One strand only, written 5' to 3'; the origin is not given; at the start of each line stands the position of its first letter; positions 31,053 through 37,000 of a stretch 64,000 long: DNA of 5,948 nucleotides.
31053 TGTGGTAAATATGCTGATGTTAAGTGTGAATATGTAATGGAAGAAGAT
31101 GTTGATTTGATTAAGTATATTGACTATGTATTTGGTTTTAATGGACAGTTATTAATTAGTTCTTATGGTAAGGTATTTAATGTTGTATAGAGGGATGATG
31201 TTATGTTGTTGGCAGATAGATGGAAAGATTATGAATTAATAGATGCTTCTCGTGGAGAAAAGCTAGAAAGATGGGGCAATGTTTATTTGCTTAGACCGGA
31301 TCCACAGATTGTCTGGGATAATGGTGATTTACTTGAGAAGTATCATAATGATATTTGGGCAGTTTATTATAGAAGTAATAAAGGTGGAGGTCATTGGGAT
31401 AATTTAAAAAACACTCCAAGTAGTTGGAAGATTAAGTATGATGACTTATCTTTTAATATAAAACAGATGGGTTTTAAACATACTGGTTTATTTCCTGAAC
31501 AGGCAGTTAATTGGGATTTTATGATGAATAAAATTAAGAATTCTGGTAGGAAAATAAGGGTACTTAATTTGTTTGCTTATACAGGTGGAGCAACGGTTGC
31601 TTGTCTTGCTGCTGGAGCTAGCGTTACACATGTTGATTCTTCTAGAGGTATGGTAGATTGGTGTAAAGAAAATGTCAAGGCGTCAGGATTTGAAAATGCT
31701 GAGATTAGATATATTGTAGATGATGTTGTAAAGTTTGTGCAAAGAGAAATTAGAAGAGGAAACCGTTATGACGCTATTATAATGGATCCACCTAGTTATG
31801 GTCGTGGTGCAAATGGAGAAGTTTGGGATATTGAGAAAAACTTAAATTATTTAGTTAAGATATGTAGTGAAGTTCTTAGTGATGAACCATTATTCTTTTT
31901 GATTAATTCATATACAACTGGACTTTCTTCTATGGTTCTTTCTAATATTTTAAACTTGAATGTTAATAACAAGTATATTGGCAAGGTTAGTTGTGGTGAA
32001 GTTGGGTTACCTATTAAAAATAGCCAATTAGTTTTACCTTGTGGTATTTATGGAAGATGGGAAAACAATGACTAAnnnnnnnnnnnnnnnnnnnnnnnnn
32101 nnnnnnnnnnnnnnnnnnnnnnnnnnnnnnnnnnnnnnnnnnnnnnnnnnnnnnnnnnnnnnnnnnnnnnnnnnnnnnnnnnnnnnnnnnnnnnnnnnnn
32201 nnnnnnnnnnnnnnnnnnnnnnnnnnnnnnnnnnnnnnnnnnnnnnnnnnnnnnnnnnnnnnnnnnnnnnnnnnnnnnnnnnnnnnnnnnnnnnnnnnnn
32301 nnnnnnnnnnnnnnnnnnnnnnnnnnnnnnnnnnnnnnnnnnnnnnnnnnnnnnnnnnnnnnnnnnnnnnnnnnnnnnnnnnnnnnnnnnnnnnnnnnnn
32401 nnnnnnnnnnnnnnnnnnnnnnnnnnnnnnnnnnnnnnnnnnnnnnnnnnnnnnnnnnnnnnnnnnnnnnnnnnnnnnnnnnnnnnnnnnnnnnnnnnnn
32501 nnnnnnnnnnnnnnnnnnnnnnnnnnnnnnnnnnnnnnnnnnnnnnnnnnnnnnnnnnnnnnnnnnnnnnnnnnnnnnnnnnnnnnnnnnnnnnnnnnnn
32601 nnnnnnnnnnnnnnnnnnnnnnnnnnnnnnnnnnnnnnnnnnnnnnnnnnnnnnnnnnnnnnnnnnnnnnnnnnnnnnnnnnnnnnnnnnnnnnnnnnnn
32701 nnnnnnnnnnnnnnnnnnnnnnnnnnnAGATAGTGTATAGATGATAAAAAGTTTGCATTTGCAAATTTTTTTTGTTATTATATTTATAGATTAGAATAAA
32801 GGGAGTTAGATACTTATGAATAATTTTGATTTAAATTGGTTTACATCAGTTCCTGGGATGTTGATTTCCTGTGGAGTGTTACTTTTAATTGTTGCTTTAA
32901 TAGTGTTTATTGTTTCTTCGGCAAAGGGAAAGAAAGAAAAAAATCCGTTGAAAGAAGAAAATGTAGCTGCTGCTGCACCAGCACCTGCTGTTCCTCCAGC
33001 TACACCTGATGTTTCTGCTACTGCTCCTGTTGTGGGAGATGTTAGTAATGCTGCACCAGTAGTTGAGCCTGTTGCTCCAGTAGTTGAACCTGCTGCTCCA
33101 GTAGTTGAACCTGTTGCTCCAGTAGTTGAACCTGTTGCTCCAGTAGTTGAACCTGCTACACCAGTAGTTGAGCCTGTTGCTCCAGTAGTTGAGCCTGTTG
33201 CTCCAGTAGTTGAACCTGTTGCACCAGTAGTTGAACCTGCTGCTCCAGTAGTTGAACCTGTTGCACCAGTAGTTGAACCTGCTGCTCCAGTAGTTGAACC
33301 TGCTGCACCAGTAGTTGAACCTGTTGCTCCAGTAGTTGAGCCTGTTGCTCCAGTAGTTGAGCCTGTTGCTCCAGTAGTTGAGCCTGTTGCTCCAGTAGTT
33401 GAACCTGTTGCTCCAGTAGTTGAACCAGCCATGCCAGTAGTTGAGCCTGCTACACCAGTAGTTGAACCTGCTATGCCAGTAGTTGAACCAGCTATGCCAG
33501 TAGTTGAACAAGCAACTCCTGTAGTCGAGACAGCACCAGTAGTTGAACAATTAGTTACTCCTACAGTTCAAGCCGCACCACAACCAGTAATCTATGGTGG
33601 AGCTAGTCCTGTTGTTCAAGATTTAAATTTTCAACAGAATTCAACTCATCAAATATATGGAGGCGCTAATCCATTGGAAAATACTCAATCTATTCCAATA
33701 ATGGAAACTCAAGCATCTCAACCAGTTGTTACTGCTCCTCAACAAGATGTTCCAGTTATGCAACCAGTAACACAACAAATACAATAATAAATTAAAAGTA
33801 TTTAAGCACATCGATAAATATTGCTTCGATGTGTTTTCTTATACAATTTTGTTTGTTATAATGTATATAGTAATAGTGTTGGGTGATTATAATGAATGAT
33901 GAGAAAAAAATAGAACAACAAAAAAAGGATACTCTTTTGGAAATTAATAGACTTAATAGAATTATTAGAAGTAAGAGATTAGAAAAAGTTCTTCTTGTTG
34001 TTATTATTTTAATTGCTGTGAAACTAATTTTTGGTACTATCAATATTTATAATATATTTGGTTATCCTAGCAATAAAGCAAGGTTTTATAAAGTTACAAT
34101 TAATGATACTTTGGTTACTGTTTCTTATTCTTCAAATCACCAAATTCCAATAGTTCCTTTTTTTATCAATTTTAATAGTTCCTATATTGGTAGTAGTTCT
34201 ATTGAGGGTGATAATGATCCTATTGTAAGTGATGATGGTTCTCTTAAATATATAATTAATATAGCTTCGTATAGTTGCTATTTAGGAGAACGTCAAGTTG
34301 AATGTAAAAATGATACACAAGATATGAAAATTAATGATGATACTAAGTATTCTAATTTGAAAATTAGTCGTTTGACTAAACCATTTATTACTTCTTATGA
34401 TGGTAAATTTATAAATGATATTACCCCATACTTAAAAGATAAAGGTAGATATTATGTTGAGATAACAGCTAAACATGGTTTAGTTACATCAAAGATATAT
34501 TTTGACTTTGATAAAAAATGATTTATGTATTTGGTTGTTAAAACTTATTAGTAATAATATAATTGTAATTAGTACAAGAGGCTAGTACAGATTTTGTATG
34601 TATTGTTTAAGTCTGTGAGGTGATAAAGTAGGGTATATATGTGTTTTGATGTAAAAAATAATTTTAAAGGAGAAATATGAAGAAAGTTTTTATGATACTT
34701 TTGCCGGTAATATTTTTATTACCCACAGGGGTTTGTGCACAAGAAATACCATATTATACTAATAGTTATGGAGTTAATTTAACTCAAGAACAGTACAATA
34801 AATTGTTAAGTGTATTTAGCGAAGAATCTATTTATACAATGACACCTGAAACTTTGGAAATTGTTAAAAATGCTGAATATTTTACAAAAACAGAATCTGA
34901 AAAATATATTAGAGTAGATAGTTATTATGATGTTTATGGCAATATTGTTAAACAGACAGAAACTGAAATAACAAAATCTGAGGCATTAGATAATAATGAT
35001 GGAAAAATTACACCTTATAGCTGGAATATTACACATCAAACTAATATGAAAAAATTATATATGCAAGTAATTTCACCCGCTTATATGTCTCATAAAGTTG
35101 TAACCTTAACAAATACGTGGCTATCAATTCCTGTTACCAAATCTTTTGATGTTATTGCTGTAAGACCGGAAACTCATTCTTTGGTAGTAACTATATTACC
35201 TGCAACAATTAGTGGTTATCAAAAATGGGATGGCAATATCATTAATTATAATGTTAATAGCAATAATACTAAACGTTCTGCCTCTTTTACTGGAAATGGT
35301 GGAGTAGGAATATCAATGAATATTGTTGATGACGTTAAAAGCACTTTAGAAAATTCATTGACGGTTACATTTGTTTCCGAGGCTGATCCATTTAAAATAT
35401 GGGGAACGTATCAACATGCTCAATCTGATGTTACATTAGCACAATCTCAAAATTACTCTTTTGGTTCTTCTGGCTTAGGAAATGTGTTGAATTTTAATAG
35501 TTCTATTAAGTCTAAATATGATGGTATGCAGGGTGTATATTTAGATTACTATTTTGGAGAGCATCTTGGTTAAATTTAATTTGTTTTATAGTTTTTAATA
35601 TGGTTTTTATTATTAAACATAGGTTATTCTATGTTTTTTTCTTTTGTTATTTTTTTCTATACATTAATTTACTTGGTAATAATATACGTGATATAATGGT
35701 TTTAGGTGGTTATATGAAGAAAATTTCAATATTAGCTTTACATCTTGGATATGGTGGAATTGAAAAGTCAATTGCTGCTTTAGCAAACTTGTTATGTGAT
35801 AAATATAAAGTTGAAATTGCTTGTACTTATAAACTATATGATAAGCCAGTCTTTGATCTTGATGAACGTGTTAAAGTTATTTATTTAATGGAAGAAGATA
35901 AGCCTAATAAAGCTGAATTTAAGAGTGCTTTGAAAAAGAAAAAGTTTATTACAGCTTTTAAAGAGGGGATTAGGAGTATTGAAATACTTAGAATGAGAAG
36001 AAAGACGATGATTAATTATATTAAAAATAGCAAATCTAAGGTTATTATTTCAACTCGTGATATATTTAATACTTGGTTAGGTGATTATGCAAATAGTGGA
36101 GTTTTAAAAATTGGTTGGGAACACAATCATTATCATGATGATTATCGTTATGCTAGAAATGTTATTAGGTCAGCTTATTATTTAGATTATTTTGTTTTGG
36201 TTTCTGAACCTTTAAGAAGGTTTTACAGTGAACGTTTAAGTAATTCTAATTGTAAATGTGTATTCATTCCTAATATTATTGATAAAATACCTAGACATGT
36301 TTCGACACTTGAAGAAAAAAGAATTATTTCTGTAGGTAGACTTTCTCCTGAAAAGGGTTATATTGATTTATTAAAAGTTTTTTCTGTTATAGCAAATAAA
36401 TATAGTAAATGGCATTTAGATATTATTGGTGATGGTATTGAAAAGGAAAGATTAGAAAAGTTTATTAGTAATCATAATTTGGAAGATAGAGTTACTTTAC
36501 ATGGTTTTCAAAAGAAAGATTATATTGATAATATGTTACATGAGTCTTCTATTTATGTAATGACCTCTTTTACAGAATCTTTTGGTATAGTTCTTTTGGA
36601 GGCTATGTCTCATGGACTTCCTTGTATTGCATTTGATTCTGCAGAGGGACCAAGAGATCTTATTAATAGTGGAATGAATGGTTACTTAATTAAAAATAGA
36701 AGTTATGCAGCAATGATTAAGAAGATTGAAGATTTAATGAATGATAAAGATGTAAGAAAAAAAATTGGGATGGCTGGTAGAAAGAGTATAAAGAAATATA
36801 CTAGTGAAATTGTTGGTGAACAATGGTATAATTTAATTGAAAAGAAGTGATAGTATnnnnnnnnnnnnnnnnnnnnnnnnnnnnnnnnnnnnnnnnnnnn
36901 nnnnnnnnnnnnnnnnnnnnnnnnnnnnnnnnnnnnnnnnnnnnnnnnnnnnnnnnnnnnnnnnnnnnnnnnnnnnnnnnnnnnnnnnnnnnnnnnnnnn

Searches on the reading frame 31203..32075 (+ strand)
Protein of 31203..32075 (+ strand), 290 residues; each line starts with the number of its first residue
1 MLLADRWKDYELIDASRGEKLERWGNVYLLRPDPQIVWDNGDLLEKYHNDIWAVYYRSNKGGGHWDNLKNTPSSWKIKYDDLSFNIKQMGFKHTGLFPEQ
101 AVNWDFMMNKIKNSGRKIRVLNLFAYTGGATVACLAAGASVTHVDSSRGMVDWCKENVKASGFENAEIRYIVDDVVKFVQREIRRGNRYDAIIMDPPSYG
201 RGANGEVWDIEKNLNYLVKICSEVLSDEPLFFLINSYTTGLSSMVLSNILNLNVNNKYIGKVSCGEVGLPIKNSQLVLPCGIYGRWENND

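Call 86: search_protein_families(library=pfam, max_evalue=0.001, proteins=[window:31203-32075:+])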
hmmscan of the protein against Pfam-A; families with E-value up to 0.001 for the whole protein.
window:31203-32075:+ (290 aa): 4 families
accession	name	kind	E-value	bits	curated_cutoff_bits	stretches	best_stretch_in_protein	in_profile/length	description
PF10672.15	Methyltrans_SAM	-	7e-17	62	27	1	73-219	84-226/286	S-adenosylmethionine-dependent methyltransferase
PF03602.21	Cons_hypoth95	-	1.2e-09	38.5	24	1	107-201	32-125/182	Conserved hypothetical protein 95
PF09445.16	Methyltransf_15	-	1.4e-05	25.1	22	1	119-217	3-101/165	RNA cap guanine-N2 methyltransferase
PF13649.12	Methyltransf_25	-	0.00039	21.5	27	1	121-194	2-70/97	Methyltransferase domain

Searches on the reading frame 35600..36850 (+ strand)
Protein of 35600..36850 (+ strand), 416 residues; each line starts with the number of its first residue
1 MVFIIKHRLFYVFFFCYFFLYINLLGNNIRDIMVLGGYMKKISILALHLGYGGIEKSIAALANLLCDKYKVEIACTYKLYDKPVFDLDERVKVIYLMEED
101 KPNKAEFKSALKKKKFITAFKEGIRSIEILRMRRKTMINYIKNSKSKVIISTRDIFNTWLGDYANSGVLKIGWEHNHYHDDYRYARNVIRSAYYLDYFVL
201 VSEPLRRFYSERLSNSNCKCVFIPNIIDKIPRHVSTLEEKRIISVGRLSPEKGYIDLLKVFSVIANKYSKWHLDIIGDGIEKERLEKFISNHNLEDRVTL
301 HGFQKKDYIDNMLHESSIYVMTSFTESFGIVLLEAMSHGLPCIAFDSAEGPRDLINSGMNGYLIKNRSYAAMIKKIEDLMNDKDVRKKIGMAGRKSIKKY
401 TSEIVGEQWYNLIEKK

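Call 86: search_protein_families(library=pfam, max_evalue=0.001, proteins=[window:35600-36850:+])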
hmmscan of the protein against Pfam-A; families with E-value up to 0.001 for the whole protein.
window:35600-36850:+ (416 aa): 3 families
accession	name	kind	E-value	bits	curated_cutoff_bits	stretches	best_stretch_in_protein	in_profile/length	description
PF00534.26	Glycos_transf_1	-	6e-45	153.3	26.4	1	233-395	9-171/172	Glycosyl transferases group 1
PF13692.12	Glyco_trans_1_4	-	4.2e-33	115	27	1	240-382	2-142/142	Glycosyl transferases group 1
PF20706.3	GT4-conflict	-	3.1e-09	36.7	26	1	222-344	179-310/385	Family 4 Glycosyltransferase in conflict systems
